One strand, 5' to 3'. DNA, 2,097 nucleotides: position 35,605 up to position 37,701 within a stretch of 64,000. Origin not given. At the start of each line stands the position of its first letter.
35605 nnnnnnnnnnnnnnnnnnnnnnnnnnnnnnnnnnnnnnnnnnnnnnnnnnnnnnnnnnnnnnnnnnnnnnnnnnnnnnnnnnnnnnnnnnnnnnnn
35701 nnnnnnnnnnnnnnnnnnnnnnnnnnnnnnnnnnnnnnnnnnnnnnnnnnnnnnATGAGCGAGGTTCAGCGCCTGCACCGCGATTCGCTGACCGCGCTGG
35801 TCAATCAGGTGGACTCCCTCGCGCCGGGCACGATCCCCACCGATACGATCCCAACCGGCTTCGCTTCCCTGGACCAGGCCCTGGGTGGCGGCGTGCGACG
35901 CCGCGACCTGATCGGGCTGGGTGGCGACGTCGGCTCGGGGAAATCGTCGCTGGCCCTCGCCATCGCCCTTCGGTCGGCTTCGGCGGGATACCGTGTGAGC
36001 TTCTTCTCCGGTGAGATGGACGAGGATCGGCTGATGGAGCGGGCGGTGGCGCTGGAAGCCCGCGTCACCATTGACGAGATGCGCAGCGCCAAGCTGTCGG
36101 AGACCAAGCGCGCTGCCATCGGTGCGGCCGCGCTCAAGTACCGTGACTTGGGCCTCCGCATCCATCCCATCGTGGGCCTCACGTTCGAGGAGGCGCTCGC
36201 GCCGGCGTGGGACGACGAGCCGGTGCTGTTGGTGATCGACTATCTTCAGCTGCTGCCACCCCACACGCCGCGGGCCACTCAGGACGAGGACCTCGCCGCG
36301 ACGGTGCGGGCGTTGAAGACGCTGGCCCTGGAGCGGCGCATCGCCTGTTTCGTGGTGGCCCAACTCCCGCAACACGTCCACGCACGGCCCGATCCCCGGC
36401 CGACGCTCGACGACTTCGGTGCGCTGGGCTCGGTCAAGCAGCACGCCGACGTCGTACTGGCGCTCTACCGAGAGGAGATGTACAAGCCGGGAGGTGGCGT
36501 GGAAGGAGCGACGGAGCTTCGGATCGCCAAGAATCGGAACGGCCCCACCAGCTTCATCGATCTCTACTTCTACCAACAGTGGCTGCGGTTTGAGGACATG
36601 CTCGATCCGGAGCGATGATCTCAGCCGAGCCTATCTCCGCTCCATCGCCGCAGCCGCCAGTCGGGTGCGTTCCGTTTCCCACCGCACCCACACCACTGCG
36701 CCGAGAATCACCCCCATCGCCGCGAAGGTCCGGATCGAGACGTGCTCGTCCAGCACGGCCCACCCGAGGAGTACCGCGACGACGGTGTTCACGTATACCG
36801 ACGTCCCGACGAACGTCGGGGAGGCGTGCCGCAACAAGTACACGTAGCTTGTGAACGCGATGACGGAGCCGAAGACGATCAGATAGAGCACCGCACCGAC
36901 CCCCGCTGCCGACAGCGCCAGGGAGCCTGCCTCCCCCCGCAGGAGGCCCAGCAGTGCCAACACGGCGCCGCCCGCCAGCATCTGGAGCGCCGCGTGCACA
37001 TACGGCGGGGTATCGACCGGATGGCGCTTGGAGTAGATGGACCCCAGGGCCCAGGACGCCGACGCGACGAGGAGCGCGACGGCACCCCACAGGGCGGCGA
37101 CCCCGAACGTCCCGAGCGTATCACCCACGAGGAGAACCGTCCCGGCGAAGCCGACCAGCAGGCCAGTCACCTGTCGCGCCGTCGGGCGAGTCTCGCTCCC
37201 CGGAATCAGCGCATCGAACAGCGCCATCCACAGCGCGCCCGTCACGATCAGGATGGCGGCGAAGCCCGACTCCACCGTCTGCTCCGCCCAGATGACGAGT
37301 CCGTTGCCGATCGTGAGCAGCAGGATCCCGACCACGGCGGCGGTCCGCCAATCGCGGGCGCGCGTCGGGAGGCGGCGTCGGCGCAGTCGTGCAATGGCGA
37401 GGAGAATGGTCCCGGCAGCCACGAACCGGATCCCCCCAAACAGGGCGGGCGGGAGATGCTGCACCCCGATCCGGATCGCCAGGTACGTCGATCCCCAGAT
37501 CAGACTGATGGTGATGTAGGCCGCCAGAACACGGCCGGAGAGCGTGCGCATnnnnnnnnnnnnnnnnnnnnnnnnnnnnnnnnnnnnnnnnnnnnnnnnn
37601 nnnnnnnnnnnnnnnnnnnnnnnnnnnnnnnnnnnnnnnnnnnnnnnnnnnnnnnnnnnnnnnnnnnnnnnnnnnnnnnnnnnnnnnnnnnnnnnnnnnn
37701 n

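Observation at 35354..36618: N-terminally truncated DnaB-like ATPase translationally coupled to an unknown helical protein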

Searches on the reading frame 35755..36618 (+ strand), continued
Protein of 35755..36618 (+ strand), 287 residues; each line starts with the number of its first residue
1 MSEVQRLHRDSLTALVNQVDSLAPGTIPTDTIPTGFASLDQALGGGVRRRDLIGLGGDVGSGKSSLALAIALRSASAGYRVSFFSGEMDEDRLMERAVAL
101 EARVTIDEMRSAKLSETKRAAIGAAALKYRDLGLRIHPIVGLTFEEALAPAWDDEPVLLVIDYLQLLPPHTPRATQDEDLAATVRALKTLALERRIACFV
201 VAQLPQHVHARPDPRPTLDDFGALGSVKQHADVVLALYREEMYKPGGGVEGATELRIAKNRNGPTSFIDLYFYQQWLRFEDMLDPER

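Call 97: find_related_loci(query=A2, collection=viral_contigs, flank=3000)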
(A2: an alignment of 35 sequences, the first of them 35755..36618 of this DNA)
Query A2 (287 aa) in viral_contigs; peptide patterns used: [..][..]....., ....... (x = any residue, [..] = any of these).
60 stretches matched a pattern; 17 encode a relative of the query (tblastn E <= 1e-3); 17 distinct loci.
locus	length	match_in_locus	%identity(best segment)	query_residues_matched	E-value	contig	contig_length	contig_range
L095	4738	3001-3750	35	32-280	1e-41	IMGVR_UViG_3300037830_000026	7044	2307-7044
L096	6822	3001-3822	32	3-280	4e-36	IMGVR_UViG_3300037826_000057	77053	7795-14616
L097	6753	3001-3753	35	34-282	2e-34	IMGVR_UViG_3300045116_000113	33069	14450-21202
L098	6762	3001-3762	33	32-282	8e-34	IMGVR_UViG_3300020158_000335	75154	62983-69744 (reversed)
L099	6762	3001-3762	33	32-282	8e-34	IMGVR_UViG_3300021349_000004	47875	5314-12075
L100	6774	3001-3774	34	32-286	5e-33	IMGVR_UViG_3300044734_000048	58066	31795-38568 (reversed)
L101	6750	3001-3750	31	34-282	8e-32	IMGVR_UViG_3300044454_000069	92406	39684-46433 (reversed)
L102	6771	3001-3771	28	32-287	1e-31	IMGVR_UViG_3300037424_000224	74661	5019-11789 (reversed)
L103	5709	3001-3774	33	28-281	2e-31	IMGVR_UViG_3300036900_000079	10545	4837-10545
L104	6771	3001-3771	34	32-281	3e-31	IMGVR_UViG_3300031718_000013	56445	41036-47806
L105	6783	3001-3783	34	32-287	4e-30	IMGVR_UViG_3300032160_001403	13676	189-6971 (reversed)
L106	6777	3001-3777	33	34-287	1e-29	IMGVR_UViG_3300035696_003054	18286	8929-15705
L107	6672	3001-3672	38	62-280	1e-28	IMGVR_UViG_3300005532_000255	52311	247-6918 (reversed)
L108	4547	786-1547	32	34-281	5e-26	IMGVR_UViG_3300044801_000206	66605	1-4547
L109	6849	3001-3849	31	15-282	2e-24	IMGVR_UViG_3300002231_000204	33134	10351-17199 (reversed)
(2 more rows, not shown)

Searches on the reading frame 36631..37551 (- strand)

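Call 91: search_protein_families(library=pfam, proteins=[window:36631-37551:-], max_evalue=0.00001)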
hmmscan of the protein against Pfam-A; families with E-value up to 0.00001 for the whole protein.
window:36631-37551:- (306 aa): 1 family
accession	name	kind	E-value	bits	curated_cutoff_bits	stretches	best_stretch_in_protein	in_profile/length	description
PF00892.27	EamA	-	6.3e-37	127.3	28.2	2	154-289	1-133/135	EamA-like transporter family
